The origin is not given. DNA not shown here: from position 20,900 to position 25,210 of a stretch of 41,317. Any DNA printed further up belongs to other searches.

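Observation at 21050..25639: Candidate anti-phage module: NACHT/STAND NTPase + small 3-TM protein + tiny acidic ORF, embedded among phage genes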

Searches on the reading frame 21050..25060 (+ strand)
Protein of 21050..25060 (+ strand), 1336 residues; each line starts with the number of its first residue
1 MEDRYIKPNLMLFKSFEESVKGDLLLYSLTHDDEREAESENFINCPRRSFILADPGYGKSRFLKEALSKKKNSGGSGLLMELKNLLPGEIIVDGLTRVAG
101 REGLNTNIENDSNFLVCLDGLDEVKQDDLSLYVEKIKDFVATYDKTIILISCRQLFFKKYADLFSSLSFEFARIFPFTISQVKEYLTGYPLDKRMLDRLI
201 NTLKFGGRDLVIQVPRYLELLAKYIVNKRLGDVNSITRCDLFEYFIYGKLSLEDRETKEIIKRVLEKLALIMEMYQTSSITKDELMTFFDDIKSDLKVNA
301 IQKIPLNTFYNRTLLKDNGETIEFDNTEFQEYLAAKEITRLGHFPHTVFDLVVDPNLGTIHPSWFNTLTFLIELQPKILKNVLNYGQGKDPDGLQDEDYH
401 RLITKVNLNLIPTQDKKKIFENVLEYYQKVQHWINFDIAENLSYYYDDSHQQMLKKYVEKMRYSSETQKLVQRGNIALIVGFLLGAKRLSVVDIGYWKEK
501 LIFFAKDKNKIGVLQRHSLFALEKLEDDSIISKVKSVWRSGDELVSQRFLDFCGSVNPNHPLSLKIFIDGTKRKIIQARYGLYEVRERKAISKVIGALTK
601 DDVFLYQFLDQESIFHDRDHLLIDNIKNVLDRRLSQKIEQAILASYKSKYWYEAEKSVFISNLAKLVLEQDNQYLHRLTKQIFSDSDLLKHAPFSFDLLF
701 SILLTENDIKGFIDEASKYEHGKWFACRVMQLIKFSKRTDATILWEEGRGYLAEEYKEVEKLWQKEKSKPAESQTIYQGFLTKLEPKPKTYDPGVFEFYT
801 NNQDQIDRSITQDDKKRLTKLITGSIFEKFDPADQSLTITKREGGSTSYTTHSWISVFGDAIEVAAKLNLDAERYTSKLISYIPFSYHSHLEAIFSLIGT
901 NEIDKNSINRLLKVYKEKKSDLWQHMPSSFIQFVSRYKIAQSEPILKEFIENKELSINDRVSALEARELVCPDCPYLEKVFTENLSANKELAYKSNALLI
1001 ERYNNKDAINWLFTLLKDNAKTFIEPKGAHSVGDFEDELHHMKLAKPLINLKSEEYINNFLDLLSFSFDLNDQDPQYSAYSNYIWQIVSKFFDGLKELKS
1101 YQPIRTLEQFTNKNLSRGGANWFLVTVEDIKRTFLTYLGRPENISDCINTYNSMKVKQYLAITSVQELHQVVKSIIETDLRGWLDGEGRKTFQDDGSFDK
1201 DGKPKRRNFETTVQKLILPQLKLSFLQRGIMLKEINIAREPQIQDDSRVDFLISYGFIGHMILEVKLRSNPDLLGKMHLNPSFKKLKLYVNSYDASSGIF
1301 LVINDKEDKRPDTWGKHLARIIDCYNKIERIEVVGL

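Call 3: search_protein_families(library=pfam, proteins=[window:21050-25060:+], max_evalue=0.1)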
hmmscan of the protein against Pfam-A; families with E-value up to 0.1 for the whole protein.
window:21050-25060:+ (1336 aa): 0 families

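Call 4: search_protein_families(library=padloc, proteins=[window:21050-25060:+], max_evalue=0.1)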
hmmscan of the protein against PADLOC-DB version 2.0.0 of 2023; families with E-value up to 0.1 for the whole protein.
window:21050-25060:+ (1336 aa): 0 families

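Call 5: search_protein_families(library=ncbifam, proteins=[window:21050-25060:+], max_evalue=0.1)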
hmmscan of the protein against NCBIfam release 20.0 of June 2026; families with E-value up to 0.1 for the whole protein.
window:21050-25060:+ (1336 aa): 2 families
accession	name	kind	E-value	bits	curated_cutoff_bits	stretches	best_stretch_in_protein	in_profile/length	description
NF058535.1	antiphage_EruA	equivalog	7.4e-06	24.4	1000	0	1225-1273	1195-1243/1318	NACHT domain-containing antiphage protein EruA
TIGR04540.1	CLB_0814_fam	hypoth_equivalog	0.074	13.2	50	0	444-493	21-69/73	TIGR04540 family protein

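Call 9: find_homologous_proteins(query=window:21050-25057:+)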
Query window:21050-25057:+ (1336 aa): 372 proteins with E <= 0.001 among 8000 candidates; the best 120 are listed.
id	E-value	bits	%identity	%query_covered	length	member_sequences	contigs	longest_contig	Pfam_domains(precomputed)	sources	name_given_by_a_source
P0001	0.0e+0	3019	100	100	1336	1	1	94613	-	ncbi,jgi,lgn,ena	ncbi:MAG: hypothetical protein WC107_05970 [Patescibacteria group bacterium]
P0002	0.0e+0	1302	47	100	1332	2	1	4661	-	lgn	-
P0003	0.0e+0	1290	47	100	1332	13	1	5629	-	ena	-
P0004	0.0e+0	1289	46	100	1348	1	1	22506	PF28130.1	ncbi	-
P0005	0.0e+0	1277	46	100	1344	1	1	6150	PF28130.1,PF05729.19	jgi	jgi:hypothetical protein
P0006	0.0e+0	1272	46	100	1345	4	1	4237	PF28130.1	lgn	-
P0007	0.0e+0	1271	46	100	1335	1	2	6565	PF05729.19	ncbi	-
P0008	0.0e+0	1265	46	100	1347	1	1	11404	PF28130.1,PF05729.19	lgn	-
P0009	0.0e+0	1255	45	100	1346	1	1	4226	PF28130.1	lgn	-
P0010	0.0e+0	1253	46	100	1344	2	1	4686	PF28130.1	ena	-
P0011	0.0e+0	1252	45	100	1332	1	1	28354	-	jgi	-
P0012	0.0e+0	1250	46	100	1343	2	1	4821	PF28130.1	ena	-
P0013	0.0e+0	1248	45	100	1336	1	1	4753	-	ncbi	-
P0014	0.0e+0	1247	45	100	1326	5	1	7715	-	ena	-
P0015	0.0e+0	1247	45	100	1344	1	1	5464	PF28130.1,PF05729.19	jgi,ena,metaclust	metaclust:\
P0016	0.0e+0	1244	45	100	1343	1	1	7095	PF28130.1,PF05729.19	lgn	-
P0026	0.0e+0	1188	44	100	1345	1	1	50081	PF28130.1,PF05729.19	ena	-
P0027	0.0e+0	1172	44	100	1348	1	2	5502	PF28130.1,PF05729.19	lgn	-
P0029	0.0e+0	1170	43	100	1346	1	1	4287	PF05729.19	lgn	-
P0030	0.0e+0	1157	43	100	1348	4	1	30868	PF28130.1,PF05729.19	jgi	-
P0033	0.0e+0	1141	43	100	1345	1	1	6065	PF05729.19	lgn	-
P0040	0.0e+0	1061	40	100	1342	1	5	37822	PF28130.1,PF05729.19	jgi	-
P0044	0.0e+0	1026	39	100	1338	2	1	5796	PF05729.19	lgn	-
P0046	0.0e+0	1013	41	96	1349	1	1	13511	PF28130.1,PF05729.19,PF13401.13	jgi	-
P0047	2.2e-293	994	40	100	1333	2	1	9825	PF28130.1,PF05729.19,PF13401.13,PF07728.21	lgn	-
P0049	2.3e-290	984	40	100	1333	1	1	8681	PF28130.1,PF05729.19,PF07728.21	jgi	-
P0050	3.2e-290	984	40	100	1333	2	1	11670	PF28130.1,PF05729.19,PF07728.21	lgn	-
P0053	3.6e-289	981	39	100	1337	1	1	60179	PF28130.1,PF05729.19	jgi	-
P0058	1.3e-285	969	40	100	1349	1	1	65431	PF28130.1,PF05729.19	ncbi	-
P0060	3.7e-281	954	38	99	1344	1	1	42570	PF28130.1,PF05729.19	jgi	-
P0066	7.1e-274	930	37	100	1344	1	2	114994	PF05729.19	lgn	-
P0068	3.7e-272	924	38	100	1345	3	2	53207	-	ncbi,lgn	ncbi:MAG: hypothetical protein WA061_05830 [Microgenomates group bacterium]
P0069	1.7e-271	922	37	100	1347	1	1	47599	PF28130.1,PF05729.19,PF13401.13,PF20720.4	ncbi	-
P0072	1.1e-270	919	37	96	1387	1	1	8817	PF28130.1,PF24883.3,PF05729.19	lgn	-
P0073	5.6e-270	917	37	100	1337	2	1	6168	PF28130.1,PF05729.19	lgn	-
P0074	1.5e-269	916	38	99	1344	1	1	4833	PF28130.1,PF05729.19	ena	-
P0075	4.5e-269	914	37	100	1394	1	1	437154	PF12728.14,PF00376.30,PF13411.13,PF05729.19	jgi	jgi:excisionase family DNA binding protein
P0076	6.2e-269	914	37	99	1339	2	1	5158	PF28130.1,PF05729.19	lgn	-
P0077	1.9e-267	909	36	100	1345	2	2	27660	PF05729.19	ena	-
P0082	2.2e-263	895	36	100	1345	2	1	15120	PF05729.19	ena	-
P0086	6.0e-260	884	37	100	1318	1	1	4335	PF28130.1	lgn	-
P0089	2.3e-257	875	36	100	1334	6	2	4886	PF28130.1,PF05729.19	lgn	-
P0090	5.2e-257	874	37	100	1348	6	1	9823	PF28130.1,PF05729.19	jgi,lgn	-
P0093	1.1e-256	873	36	100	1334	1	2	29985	PF28130.1,PF05729.19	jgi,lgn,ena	jgi:hypothetical protein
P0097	8.9e-255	867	37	96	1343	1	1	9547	PF05729.19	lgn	-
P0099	4.6e-250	851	37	100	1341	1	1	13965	PF28130.1,PF24883.3,PF05729.19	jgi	jgi:hypothetical protein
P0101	1.9e-249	849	36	100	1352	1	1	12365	PF28130.1,PF05729.19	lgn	-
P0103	4.5e-248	844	34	100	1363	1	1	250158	PF05729.19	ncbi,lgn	-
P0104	2.2e-245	836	36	99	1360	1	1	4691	PF28130.1,PF05729.19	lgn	-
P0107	4.5e-243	828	36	100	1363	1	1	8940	PF28130.1,PF05729.19,PF13401.13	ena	-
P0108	7.9e-243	827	35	99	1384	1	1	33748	PF28130.1,PF05729.19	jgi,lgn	jgi:hypothetical protein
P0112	3.7e-242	825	35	97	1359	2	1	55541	PF24883.3,PF05729.19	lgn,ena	-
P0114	1.8e-241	823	35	99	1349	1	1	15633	PF28130.1,PF05729.19,PF00004.36,PF13401.13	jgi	jgi:hypothetical protein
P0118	4.9e-240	818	35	100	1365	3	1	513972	PF28130.1,PF24883.3,PF05729.19,PF13191.13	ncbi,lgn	-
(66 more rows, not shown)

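Call 10: search_solved_structures(query=window:21050-25057:+, max_evalue=1, show_alignments=2)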
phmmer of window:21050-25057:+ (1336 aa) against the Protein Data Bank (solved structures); distinct sequences matched with E-value up to 1: 0.

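Call 11: search_protein_families(library=pfam, proteins=[P0005, P0047, P0069, P0118, P0075], max_evalue=0.01)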
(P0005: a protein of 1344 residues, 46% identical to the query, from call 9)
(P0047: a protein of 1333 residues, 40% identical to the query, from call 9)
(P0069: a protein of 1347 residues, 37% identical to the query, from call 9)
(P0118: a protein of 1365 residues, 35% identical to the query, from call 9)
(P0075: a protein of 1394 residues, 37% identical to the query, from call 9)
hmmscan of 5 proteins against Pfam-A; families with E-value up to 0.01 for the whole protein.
P0005 (1344 aa): 1 family
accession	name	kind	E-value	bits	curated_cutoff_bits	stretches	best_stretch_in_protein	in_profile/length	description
PF05729.18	NACHT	-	7.9e-06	26.2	26.7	1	53-192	6-162/167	NACHT domain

P0047 (1333 aa): 7 families
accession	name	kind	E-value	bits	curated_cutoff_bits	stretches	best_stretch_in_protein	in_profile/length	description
PF05729.18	NACHT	-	1.8e-09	38.1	26.7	1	51-196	1-162/167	NACHT domain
PF13401.12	AAA_22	-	1.3e-06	29.2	27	1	51-160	6-121/130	AAA domain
PF07728.20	AAA_5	-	2.1e-06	28.2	22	1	54-140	3-85/139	AAA domain (dynein-related subfamily)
PF13245.12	AAA_19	-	0.00093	19.8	25.1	1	42-80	3-41/134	AAA domain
PF24883.2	NPHP3_N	-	0.0018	19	24.8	0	113-162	116-164/164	Nephrocystin 3, N-terminal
PF00004.35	AAA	-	0.0019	19.1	21.2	1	54-137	2-73/131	ATPase family associated with various cellular activities (AAA)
PF13191.12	AAA_16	-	0.0032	18.4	32.6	1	51-86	25-57/167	AAA ATPase domain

P0069 (1347 aa): 8 families
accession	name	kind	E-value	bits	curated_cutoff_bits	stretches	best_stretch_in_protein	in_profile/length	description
PF13401.12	AAA_22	-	4.9e-08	33.8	27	1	47-152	7-107/130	AAA domain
PF05729.18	NACHT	-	6.5e-06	26.5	26.7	1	48-201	3-162/167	NACHT domain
PF20720.3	nSTAND3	-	2.1e-05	24.7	27.2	1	44-99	16-68/155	Novel STAND NTPase 3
PF24883.2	NPHP3_N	-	2.6e-05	24.9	24.8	1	89-166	88-164/164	Nephrocystin 3, N-terminal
PF13479.12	AAA_24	-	0.00092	19.5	27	1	46-182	3-70/195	AAA domain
PF13646.12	HEAT_2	-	0.0018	19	27.7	0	514-565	33-85/88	HEAT repeats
PF12717.13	Cnd1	-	0.0018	18.8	26.4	1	513-555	59-101/162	non-SMC mitotic condensation complex subunit 1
PF13191.12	AAA_16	-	0.0073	17.3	32.6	0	47-83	26-60/167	AAA ATPase domain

P0118 (1365 aa): 11 families
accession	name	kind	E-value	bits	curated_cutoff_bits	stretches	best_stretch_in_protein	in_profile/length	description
PF24883.2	NPHP3_N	-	2.7e-07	31.4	24.8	0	34-92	7-66/164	Nephrocystin 3, N-terminal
PF05729.18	NACHT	-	1.4e-06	28.7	26.7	0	51-76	3-28/167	NACHT domain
PF13191.12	AAA_16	-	6.8e-06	27.1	32.6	1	50-133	26-105/167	AAA ATPase domain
PF13401.12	AAA_22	-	4.5e-05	24.2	27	1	52-102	9-63/130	AAA domain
PF13646.12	HEAT_2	-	0.00017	22.3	27.7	1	489-535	29-73/88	HEAT repeats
PF20720.3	nSTAND3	-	0.00019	21.6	27.2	1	41-109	10-72/155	Novel STAND NTPase 3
PF07728.20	AAA_5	-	0.00073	20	22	1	52-128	3-92/139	AAA domain (dynein-related subfamily)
PF13245.12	AAA_19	-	0.001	19.7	25.1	1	41-105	4-69/134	AAA domain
PF00004.35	AAA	-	0.0014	19.5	21.2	1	52-118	2-73/131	ATPase family associated with various cellular activities (AAA)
PF13604.12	AAA_30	-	0.0014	18.8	27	1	45-112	13-81/191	AAA domain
PF06745.19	ATPase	-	0.0018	18.1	26.6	1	39-86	11-58/231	KaiC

P0075 (1394 aa): 4 families
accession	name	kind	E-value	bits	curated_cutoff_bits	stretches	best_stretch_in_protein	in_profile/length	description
PF12728.13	HTH_17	-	1.5e-11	44.8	27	1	5-55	2-50/51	Helix-turn-helix domain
PF13411.12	MerR_1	-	8.4e-08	32.7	21.6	1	6-52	2-47/69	MerR HTH family regulatory protein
PF00376.29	MerR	-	2.9e-06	27.4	28.2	1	8-43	3-38/38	MerR family regulatory protein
PF05729.18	NACHT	-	1.3e-05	25.5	26.7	1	115-252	4-160/167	NACHT domain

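Call 12: search_protein_families(library=ncbifam, proteins=[P0005, P0047, P0069, P0118, P0075, P0103], max_evalue=0.01)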
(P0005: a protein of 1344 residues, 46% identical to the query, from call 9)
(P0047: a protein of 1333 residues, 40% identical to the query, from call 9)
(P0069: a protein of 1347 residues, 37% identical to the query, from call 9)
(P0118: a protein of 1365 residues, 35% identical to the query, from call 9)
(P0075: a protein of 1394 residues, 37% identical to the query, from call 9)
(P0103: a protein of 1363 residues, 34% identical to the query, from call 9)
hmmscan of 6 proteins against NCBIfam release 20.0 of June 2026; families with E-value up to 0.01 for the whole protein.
P0005 (1344 aa): 2 families
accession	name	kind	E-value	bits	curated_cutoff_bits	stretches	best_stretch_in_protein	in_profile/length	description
NF058535.1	antiphage_EruA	equivalog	1.2e-08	33.6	1000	1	50-233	27-189/1318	NACHT domain-containing antiphage protein EruA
TIGR03420.1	DnaA_homol_Hda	equivalog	0.00028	20.5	194.8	1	50-123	41-114/226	DnaA regulatory inactivator Hda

P0047 (1333 aa): 2 families
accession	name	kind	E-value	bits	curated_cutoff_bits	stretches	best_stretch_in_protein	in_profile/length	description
TIGR01448.2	helicase_RecD2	equivalog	0.00075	17.8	500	1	23-75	306-356/713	SF1B family DNA helicase RecD2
TIGR01447.1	recD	equivalog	0.0031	16.1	310.15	0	34-80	146-193/597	exodeoxyribonuclease V subunit alpha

P0069 (1347 aa): 4 families
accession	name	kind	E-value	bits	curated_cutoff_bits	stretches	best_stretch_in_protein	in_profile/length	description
NF058535.1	antiphage_EruA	equivalog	4.2e-09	35.1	1000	1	122-297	65-239/1318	NACHT domain-containing antiphage protein EruA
NF058534.1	antiphage_HyoA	equivalog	1.6e-07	29.4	1200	1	20-177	10-161/1430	NACHT domain-containing antiphage protein HyoA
NF004629.0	PRK05973.1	equivalog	0.0011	18.1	156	1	47-161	65-183/237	DNA helicase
TIGR03420.1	DnaA_homol_Hda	equivalog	0.0092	15.5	194.8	0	46-90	39-84/226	DnaA regulatory inactivator Hda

P0118 (1365 aa): 6 families
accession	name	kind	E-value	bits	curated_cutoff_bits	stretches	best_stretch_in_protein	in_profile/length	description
NF058534.1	antiphage_HyoA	equivalog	7.4e-12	43.7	1200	2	1158-1305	1249-1383/1430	NACHT domain-containing antiphage protein HyoA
NF058535.1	antiphage_EruA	equivalog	7.9e-10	37.5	1000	1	36-133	12-100/1318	NACHT domain-containing antiphage protein EruA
TIGR03420.1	DnaA_homol_Hda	equivalog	1.2e-05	25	194.8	1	39-118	26-106/226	DnaA regulatory inactivator Hda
TIGR00416.1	sms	equivalog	0.0038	16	403.05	1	43-94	89-138/454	DNA repair protein RadA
TIGR01448.2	helicase_RecD2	equivalog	0.0046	15.1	500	0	34-82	317-365/713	SF1B family DNA helicase RecD2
NF006886.1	PRK09376.1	equivalog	0.0057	15.5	315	0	44-78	164-198/413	transcription termination factor Rho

P0075 (1394 aa): 6 families
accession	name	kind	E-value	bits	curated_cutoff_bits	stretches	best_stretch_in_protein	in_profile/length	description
NF058535.1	antiphage_EruA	equivalog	4.4e-13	48.3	1000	1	116-295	29-189/1318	NACHT domain-containing antiphage protein EruA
NF058534.1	antiphage_HyoA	equivalog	2.6e-12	45.2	1200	2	112-221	40-150/1430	NACHT domain-containing antiphage protein HyoA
TIGR01764.1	excise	domain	1.8e-07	31.4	28.8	1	6-50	3-45/49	excisionase family DNA-binding protein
NF033518.0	transpos_IS607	equivalog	1.5e-06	27.9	110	1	9-62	2-54/187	IS607 family transposase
NF033787.1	HTH_BldC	subfamily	6.3e-06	25.9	77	1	3-52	1-49/49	BldC family transcriptional regulator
NF047375.1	HeatShock_HspR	equivalog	3.4e-05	23.7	105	1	4-51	3-49/92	heat shock protein transcriptional repressor HspR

P0103 (1363 aa): 1 family
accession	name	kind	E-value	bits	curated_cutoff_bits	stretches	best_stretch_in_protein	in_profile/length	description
NF058534.1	antiphage_HyoA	equivalog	4.4e-06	24.6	1200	1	51-165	40-153/1430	NACHT domain-containing antiphage protein HyoA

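Call 13: search_protein_families(library=padloc, proteins=[P0005, P0047, P0069, P0118, P0075, P0103], max_evalue=0.01)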
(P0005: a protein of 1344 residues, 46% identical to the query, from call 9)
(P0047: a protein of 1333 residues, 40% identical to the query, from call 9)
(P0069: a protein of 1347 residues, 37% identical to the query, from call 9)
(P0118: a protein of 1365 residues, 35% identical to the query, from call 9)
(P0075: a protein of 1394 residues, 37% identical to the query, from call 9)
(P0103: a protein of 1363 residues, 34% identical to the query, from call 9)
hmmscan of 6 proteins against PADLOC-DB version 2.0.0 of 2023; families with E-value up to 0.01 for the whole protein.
P0005 (1344 aa): 1 family
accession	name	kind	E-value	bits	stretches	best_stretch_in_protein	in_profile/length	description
PDLC04140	mad8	-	3.9e-06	24.6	1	48-194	28-131/314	mads_8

P0047 (1333 aa): 1 family
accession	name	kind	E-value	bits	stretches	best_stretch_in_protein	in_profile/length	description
PDLC04140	mad8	-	5.2e-05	20.9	1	50-202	27-135/314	mads_8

P0069 (1347 aa): 1 family
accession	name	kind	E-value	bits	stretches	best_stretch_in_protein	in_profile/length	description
PDLC04140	mad8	-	0.00098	16.7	1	42-113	24-70/314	mads_8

P0118 (1365 aa): 2 families
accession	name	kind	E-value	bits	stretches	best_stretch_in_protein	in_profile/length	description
PDLC04140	mad8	-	0.00031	18.4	1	43-110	22-85/314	mads_8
PDLC02919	HEAT-ARM_XIII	-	0.0075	11.6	0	496-566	918-979/1972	-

P0075 (1394 aa): 1 family
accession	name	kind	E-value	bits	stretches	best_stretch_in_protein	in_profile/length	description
PDLC04133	mad1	-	2e-11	42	1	1-52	2-51/60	mads_1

P0103 (1363 aa): 1 family
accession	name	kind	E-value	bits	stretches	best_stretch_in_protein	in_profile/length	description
PDLC04140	mad8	-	0.0024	15.4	1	53-309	30-206/314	mads_8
